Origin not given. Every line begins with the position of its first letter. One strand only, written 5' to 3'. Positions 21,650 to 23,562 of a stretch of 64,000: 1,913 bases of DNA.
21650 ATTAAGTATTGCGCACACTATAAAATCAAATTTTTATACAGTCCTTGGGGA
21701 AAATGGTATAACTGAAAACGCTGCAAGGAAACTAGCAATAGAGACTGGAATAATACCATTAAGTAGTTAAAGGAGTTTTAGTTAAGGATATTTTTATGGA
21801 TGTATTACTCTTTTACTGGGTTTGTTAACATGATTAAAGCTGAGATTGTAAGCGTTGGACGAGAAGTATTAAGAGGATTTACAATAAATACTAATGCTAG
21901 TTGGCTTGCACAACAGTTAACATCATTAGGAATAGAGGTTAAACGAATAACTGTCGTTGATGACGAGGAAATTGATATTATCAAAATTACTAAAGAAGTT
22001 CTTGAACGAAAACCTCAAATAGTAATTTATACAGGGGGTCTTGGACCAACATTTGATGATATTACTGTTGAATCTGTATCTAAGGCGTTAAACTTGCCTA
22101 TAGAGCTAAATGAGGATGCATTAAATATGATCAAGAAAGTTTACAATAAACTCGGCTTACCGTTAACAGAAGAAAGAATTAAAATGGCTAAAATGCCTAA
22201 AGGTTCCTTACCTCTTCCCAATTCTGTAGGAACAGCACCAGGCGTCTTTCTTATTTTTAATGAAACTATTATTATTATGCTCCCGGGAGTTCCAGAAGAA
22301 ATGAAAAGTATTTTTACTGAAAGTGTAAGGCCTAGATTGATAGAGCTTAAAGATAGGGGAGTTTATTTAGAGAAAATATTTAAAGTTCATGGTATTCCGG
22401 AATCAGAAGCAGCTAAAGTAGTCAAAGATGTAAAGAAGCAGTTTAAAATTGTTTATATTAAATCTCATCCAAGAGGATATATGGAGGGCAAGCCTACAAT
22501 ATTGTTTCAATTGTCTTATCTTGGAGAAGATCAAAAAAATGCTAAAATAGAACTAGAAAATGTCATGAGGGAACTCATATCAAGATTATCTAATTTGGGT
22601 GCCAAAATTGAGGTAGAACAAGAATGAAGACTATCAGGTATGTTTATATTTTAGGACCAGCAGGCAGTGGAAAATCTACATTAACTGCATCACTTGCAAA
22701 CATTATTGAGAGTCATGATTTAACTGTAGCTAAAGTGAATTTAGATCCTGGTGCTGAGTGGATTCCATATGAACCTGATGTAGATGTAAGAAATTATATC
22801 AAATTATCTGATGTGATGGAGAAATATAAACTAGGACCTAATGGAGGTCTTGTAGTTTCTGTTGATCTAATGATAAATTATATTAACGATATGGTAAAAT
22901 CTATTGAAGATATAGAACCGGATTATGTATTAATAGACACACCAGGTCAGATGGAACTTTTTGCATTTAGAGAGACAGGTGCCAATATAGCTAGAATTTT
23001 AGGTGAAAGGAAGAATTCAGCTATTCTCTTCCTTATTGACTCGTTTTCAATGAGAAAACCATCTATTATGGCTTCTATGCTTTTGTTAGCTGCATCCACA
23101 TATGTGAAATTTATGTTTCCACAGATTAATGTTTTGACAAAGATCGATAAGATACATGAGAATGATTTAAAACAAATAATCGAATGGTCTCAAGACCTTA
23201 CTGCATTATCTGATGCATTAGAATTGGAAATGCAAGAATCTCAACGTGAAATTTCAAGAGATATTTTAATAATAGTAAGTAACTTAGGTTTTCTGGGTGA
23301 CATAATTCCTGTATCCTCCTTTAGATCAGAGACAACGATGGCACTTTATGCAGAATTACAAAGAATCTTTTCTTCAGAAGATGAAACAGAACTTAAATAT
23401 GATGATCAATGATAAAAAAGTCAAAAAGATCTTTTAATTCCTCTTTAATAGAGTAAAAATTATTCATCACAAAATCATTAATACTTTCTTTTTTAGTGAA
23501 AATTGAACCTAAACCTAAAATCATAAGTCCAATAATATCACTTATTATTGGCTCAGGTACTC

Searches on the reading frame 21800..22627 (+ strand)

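Call 60: search_protein_families(library=pfam, proteins=[window:21800-22627:+], max_evalue=0.00001)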
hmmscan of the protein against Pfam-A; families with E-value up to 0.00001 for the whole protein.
window:21800-22627:+ (275 aa): 1 family
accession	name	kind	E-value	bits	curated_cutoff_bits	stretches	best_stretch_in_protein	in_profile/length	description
PF00994.29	MoCF_biosynth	-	9.5e-32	110.1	26.6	1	15-180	1-142/144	Probable molybdopterin binding domain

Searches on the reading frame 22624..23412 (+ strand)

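Call 60: search_protein_families(library=pfam, proteins=[window:22624-23412:+], max_evalue=0.00001)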
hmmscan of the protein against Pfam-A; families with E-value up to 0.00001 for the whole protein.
window:22624-23412:+ (262 aa): 2 families
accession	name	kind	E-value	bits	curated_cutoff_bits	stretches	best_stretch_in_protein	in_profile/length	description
PF03029.23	ATP_bind_1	-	3.1e-59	201.1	27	1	9-248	1-237/240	Conserved hypothetical ATP binding protein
PF16575.11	CLP1_P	-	8.7e-06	26.1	26.6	0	11-44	1-34/188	mRNA cleavage and polyadenylation factor CLP1 P-loop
